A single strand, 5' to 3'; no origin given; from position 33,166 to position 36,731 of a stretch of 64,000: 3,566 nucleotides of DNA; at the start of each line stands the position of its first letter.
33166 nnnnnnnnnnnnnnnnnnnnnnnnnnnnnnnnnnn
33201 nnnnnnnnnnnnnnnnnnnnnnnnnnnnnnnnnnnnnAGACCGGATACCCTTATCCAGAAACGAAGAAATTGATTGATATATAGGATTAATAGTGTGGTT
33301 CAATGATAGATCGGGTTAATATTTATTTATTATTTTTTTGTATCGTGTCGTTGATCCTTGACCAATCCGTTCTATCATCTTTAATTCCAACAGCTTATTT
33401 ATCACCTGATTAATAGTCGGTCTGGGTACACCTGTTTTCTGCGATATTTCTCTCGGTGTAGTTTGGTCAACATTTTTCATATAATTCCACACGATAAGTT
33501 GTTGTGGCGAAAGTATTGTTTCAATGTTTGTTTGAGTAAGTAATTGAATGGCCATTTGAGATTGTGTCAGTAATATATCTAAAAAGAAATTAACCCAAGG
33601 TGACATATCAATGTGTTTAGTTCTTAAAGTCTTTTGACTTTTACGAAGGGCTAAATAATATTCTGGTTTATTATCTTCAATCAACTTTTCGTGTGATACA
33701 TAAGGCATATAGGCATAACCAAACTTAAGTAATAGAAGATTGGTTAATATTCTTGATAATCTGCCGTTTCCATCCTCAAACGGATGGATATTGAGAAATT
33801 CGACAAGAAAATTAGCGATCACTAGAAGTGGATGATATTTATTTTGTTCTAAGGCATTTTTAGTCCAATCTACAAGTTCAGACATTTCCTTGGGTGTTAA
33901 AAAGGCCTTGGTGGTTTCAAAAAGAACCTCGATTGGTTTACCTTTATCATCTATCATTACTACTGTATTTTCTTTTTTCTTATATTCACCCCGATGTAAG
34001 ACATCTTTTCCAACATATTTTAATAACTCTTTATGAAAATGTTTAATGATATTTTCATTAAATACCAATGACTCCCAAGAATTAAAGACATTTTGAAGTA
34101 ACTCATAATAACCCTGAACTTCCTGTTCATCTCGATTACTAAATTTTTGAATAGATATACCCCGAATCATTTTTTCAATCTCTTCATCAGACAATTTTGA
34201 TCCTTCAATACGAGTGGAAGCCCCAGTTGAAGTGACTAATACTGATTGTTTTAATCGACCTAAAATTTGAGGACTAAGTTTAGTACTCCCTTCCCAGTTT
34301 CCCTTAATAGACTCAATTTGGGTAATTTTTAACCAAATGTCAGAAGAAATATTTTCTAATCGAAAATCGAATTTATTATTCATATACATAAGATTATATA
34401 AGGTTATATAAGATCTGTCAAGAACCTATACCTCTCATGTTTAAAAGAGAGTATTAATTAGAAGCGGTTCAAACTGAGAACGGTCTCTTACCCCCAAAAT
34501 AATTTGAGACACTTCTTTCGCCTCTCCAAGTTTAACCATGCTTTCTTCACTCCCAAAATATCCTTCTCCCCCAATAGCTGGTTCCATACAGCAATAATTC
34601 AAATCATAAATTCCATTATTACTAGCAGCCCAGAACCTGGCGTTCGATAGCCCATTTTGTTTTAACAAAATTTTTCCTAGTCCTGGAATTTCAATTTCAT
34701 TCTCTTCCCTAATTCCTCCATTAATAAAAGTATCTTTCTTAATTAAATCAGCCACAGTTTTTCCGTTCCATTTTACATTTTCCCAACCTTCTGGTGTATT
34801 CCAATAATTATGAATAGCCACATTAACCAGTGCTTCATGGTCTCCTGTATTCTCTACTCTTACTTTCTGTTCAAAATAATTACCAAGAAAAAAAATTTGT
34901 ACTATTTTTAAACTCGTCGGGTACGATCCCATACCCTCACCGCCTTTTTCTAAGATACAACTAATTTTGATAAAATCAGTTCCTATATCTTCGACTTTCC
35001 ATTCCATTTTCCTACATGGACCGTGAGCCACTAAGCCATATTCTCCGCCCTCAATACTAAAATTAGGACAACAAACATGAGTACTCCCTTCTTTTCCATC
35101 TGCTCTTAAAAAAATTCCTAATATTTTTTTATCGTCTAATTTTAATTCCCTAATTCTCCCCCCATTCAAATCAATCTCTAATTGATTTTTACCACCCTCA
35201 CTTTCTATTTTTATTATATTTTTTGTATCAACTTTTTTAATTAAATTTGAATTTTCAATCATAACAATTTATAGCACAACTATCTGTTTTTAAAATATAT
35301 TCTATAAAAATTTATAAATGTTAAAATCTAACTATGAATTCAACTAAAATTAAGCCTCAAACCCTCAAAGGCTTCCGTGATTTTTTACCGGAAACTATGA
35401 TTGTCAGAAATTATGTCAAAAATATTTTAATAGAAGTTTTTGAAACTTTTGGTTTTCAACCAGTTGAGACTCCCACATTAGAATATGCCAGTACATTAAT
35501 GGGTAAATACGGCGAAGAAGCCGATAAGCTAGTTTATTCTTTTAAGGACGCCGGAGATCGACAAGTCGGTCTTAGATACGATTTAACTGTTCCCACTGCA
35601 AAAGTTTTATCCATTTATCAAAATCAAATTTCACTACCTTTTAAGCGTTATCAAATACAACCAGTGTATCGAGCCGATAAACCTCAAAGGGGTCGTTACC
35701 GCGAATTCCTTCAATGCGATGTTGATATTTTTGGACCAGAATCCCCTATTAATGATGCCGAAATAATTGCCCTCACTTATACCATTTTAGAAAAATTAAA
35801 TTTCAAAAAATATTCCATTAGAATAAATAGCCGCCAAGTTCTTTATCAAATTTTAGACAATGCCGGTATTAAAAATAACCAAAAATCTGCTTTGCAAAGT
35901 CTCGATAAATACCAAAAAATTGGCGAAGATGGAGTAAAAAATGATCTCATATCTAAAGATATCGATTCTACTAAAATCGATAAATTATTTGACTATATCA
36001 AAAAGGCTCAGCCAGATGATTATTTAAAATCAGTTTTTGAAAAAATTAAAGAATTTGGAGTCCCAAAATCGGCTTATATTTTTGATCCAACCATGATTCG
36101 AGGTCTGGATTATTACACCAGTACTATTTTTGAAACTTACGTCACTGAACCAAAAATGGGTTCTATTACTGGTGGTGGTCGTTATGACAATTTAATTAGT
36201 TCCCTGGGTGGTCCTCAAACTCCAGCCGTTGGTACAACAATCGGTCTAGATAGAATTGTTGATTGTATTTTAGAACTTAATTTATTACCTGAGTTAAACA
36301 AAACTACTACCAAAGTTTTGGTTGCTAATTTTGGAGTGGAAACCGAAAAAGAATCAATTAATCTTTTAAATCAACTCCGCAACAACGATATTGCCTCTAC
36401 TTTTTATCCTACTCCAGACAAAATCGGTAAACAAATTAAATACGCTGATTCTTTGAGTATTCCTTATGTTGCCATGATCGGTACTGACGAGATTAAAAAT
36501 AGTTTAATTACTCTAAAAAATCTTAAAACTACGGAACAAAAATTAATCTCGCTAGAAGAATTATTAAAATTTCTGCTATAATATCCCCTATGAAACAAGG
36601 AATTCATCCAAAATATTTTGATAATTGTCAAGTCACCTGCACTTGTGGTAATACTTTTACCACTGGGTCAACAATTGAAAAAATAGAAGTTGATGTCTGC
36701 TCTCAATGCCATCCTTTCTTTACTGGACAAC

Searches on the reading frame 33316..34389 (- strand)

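Call 96: search_protein_families(library=pfam, proteins=[window:33316-34389:-], max_evalue=0.001)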
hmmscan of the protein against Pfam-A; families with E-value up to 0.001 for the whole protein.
window:33316-34389:- (357 aa): 6 families
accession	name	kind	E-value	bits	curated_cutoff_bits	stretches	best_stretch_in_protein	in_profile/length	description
PF02661.23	Fic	-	5.2e-16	59.7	24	1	110-220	2-93/93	Fic/DOC family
PF12802.13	MarR_2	-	3.6e-07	30.7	27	1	293-343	3-54/61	MarR family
PF01978.25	TrmB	-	1.9e-06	28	25.6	1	309-351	22-63/68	Sugar-specific transcriptional regulator TrmB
PF14394.12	DUF4423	-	0.00029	21.1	30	1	282-351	8-78/165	Domain of unknown function (DUF4423)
PF22168.2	DIP2311-like_C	-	0.00065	20.4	27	0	316-351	26-61/63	Transcriptional regulator DIP2311-like, C-terminal domain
PF13412.12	HTH_24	-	0.00087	19.3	21.9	0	310-339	18-47/48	Winged helix-turn-helix DNA-binding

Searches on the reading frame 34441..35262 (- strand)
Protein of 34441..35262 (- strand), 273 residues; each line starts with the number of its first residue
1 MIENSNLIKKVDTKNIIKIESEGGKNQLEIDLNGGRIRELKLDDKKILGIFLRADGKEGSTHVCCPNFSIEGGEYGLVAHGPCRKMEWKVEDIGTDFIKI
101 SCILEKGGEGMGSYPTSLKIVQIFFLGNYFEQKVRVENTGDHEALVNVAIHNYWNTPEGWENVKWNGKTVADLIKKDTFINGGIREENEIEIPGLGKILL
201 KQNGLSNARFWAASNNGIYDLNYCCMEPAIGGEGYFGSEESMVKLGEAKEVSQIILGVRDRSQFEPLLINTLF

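Call 96: search_protein_families(library=pfam, proteins=[window:34441-35262:-], max_evalue=0.001)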
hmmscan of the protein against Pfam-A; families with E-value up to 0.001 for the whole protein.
window:34441-35262:- (273 aa): 1 family
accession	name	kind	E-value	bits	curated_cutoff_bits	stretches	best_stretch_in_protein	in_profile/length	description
PF01263.26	Aldose_epim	-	5.8e-10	39.5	27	1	66-162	77-169/299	Aldose 1-epimerase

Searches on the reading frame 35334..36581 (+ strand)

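Call 96: search_protein_families(library=pfam, proteins=[window:35334-36581:+], max_evalue=0.001)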
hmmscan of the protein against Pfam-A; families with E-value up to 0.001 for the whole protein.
window:35334-36581:+ (415 aa): 4 families
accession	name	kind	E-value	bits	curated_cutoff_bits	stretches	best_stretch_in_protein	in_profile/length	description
PF13393.11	tRNA-synt_His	-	4.2e-43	148.2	25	1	13-308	1-308/308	Histidyl-tRNA synthetase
PF03129.25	HGTP_anticodon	-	3e-15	56.6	21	1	327-414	1-91/94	Anticodon binding domain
PF00587.30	tRNA-synt_2b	-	1.1e-10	42.4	29.3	1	68-314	1-177/179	tRNA synthetase class II core domain (G, H, P, S and T)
PF00152.25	tRNA-synt_2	-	1.8e-06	27.7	25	1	4-154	4-139/308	tRNA synthetases class II (D, K and N)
